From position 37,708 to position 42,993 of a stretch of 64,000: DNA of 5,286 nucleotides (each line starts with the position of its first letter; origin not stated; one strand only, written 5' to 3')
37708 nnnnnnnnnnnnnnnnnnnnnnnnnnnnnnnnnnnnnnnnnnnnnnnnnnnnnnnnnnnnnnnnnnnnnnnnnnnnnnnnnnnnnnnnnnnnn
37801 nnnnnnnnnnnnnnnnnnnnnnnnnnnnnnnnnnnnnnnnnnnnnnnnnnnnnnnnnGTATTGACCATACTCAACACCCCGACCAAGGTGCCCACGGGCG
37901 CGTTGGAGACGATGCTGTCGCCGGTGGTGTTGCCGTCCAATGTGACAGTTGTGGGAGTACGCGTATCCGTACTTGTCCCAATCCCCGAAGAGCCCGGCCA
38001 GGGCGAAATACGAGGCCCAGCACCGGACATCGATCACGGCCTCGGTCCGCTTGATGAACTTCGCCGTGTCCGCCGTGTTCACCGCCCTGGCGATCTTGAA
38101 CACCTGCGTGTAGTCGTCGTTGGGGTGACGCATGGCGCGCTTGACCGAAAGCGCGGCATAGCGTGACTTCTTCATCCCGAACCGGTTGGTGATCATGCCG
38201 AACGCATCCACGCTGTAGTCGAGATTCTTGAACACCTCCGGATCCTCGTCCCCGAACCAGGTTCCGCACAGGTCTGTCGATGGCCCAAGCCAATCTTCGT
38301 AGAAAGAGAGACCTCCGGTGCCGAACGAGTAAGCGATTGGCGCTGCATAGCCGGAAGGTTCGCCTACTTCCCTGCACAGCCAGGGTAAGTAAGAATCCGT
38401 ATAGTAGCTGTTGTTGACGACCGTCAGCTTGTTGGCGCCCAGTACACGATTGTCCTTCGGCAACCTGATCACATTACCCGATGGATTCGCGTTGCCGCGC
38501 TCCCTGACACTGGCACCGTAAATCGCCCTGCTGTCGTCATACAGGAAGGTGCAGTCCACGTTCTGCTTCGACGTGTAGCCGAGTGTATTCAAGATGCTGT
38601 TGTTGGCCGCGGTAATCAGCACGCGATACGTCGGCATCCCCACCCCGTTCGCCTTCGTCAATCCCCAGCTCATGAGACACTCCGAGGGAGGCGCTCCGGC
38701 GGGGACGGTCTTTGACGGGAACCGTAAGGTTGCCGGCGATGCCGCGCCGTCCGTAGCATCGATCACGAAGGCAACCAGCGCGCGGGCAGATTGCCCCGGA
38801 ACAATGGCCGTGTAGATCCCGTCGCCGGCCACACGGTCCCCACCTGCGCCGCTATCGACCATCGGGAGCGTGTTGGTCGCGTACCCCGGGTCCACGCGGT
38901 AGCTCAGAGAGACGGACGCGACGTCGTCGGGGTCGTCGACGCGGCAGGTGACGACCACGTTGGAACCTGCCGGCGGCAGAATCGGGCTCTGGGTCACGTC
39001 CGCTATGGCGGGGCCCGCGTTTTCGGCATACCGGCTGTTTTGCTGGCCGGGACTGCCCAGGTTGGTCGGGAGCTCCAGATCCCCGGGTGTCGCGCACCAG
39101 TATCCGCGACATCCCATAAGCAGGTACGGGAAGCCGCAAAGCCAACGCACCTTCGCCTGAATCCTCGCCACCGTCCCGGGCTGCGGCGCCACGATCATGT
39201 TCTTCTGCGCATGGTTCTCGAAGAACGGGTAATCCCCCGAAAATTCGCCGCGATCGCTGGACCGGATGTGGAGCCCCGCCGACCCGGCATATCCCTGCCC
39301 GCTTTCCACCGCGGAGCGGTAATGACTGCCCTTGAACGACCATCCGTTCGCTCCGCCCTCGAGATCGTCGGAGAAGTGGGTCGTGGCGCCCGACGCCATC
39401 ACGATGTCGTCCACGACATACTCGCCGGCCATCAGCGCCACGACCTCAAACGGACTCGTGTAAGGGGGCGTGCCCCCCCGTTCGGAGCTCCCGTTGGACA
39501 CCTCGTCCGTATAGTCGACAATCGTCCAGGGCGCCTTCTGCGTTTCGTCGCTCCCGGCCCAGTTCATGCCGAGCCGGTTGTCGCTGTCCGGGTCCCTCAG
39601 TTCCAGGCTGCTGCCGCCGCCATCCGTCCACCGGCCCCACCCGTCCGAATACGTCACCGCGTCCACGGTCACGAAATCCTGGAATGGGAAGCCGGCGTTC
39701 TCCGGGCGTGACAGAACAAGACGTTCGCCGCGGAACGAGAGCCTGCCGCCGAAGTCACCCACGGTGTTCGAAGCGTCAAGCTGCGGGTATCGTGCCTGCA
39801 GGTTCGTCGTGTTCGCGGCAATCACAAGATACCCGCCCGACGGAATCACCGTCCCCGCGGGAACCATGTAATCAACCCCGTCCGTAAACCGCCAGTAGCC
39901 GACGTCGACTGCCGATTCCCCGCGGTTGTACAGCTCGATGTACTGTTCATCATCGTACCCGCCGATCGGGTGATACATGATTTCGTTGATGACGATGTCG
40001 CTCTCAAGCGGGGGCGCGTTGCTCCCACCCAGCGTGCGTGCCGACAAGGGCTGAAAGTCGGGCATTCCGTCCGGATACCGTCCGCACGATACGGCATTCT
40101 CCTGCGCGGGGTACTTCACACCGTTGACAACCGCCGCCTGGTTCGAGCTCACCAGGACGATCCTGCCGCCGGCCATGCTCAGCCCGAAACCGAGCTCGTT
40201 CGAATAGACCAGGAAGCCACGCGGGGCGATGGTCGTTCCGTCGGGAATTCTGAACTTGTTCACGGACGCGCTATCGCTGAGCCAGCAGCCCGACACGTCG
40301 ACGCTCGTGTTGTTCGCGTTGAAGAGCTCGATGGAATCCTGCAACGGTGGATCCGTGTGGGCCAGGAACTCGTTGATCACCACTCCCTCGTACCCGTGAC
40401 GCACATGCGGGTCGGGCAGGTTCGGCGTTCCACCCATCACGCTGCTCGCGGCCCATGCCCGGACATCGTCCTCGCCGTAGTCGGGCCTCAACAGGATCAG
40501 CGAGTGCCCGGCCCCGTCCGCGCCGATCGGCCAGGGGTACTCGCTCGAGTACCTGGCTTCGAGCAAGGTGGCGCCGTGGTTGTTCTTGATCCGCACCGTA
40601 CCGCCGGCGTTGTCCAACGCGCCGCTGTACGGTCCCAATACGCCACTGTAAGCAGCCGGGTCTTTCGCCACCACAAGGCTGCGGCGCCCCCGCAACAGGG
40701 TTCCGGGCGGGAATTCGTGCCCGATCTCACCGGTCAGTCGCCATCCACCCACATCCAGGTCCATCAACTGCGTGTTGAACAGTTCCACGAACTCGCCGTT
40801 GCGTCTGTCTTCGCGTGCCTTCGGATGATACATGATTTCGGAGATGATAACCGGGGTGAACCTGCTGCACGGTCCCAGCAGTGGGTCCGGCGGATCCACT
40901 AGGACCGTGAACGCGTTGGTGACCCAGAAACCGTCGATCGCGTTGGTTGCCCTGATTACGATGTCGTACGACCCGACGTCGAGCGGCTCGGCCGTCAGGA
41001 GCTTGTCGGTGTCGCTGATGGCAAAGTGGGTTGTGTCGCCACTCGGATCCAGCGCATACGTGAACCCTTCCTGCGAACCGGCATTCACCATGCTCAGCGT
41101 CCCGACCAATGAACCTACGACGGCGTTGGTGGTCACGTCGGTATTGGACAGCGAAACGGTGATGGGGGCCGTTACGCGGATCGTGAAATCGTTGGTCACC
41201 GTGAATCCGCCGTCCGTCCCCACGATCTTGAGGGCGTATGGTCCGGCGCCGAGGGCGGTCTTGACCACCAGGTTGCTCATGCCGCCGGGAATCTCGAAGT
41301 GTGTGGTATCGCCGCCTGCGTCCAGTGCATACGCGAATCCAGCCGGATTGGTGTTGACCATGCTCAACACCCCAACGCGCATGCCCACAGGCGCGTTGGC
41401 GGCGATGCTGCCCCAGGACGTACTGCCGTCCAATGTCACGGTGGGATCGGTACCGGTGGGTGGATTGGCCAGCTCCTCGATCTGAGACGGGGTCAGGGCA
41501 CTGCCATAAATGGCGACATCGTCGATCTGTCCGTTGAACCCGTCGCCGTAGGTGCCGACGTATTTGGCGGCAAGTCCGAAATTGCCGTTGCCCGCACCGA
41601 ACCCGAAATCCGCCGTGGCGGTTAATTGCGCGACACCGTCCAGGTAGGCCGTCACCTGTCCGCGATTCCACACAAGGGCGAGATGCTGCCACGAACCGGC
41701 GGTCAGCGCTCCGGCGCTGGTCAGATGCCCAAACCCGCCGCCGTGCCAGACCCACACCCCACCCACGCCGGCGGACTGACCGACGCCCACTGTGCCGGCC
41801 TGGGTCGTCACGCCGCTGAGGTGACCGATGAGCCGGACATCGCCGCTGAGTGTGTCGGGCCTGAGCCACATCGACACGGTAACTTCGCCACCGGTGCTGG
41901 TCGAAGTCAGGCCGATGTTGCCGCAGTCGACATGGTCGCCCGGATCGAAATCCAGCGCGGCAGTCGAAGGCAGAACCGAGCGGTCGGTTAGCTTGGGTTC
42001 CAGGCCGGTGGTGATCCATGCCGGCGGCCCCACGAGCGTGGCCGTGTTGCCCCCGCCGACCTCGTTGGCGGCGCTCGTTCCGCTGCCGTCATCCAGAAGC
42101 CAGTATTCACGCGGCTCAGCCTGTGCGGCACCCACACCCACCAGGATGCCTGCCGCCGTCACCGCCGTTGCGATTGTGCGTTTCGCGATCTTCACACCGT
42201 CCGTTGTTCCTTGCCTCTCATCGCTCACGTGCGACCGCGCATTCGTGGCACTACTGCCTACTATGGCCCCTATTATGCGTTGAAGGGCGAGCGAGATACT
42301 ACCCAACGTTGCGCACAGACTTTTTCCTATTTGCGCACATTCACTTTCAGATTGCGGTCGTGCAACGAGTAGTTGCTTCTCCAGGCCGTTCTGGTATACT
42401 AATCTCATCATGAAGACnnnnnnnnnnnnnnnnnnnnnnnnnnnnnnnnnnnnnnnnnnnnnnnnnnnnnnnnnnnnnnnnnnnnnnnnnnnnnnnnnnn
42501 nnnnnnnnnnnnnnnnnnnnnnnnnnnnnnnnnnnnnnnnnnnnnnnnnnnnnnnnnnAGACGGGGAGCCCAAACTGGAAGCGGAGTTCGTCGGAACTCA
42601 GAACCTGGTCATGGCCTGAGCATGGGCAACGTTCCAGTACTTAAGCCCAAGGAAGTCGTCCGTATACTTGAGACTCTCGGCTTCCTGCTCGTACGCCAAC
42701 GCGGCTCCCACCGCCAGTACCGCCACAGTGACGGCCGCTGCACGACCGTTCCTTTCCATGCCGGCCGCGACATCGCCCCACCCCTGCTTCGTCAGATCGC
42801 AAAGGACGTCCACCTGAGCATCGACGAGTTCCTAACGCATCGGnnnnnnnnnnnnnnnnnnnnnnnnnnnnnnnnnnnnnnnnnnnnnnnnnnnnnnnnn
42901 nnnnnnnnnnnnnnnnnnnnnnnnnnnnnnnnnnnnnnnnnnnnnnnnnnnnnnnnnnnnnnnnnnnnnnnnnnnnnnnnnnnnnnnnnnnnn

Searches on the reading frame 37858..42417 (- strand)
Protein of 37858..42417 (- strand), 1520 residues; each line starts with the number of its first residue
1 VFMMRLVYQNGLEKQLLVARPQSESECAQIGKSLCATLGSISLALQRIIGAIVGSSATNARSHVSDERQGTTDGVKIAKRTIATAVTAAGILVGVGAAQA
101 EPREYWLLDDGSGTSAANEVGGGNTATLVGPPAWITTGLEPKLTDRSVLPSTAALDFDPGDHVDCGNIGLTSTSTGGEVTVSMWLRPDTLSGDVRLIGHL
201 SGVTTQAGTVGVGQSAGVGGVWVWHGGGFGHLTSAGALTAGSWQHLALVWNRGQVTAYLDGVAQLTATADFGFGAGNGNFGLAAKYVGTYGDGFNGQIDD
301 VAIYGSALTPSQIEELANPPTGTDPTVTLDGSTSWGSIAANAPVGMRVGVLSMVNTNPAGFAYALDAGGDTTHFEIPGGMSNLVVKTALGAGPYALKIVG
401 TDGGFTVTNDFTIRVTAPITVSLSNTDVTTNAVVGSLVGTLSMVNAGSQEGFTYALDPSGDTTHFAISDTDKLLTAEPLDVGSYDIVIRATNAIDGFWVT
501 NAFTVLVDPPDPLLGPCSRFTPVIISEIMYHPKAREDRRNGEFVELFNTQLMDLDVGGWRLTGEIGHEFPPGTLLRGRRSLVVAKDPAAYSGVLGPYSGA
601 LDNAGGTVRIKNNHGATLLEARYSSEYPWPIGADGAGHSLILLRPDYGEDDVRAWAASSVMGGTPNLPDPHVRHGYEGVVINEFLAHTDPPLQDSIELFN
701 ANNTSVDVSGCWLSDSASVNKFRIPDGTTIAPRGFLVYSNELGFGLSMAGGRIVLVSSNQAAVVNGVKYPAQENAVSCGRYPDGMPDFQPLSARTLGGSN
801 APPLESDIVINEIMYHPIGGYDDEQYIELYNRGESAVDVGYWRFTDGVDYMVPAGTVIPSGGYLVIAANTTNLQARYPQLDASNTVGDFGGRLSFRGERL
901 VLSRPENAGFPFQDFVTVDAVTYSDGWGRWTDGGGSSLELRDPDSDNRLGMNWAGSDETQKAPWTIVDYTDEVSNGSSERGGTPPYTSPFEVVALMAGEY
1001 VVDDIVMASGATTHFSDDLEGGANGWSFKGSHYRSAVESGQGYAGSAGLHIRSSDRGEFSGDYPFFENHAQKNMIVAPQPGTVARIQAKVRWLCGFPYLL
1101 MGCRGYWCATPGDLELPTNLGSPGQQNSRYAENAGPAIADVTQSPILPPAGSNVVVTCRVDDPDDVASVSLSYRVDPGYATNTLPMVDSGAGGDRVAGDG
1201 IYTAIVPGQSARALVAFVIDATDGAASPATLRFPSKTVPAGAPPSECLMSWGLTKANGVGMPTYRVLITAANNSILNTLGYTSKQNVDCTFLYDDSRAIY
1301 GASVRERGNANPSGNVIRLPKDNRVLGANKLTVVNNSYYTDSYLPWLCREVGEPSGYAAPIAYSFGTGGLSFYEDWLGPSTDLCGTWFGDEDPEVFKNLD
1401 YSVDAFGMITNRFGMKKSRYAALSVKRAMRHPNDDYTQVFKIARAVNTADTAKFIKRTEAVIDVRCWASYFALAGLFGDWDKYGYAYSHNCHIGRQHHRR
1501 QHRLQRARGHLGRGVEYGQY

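Call 22: search_protein_families(library=pfam, proteins=[window:37858-42417:-], max_evalue=0.0001)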
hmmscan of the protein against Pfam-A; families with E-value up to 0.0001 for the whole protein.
window:37858-42417:- (1520 aa): 2 families
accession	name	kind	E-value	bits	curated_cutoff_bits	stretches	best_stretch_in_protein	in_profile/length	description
PF00932.25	LTD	-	1.7e-39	135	34.3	3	805-902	5-94/109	Lamin Tail Domain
PF13385.13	Laminin_G_3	-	3.6e-22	79.6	27.6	1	175-313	15-150/151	Concanavalin A-like lectin/glucanases superfamily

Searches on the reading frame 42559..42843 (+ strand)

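Call 72: search_protein_families(library=pfam, proteins=[window:42559-42843:+], max_evalue=0.001)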
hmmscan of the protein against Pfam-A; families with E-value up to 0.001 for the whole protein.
window:42559-42843:+ (95 aa): 1 family
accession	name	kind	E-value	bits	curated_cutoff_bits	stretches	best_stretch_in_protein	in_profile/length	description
PF07927.17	HicA_toxin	-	1.7e-19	70.1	27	1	31-84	2-56/58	HicA toxin of bacterial toxin-antitoxin,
